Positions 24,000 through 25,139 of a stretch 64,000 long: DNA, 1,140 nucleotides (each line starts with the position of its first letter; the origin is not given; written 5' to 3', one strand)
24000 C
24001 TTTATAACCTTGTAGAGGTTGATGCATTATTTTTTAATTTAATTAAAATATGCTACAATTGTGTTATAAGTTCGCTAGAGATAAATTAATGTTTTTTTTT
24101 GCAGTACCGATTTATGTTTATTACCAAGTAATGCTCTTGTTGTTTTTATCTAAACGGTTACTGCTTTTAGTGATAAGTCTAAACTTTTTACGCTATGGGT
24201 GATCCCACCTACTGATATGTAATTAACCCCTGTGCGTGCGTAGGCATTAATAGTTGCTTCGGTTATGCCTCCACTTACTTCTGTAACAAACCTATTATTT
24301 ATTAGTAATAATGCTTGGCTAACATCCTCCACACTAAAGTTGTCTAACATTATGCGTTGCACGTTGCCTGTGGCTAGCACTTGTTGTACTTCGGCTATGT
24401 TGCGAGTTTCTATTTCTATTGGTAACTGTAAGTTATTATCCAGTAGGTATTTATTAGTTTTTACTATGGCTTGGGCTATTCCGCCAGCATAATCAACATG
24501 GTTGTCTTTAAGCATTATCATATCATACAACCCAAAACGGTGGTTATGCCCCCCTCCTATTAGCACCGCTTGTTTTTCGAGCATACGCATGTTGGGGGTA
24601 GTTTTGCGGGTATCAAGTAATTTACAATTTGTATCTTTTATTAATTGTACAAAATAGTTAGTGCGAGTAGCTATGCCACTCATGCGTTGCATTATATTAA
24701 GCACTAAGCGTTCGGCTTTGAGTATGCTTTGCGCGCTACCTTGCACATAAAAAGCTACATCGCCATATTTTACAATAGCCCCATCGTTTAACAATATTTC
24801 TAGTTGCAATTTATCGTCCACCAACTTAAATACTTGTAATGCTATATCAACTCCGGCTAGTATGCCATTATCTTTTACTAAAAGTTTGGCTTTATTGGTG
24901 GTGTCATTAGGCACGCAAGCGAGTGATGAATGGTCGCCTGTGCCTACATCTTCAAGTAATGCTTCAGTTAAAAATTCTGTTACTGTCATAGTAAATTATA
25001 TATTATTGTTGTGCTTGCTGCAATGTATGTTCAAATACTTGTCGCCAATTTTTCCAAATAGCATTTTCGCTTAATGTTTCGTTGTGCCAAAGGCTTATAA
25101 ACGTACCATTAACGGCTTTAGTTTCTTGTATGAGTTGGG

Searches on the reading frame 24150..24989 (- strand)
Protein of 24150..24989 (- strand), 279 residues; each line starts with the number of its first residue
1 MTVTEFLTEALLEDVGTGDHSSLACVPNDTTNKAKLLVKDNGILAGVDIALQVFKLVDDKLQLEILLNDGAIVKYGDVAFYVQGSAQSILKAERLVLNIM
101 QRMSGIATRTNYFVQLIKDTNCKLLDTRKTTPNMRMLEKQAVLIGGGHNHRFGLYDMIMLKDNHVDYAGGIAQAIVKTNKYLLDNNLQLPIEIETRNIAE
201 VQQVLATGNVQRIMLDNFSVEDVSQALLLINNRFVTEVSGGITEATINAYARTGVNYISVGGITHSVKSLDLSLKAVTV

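Call 88: search_protein_families(library=pfam, proteins=[window:24150-24989:-], max_evalue=0.001)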
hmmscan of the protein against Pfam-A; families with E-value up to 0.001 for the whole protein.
window:24150-24989:- (279 aa): 2 families
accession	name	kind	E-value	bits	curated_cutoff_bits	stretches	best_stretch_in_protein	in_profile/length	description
PF01729.25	QRPTase_C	-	3.7e-57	193.2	23.1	1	106-275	1-169/169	Quinolinate phosphoribosyl transferase, C-terminal domain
PF02749.22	QRPTase_N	-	4.2e-17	62.6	27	1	21-104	3-82/82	Quinolinate phosphoribosyl transferase, N-terminal domain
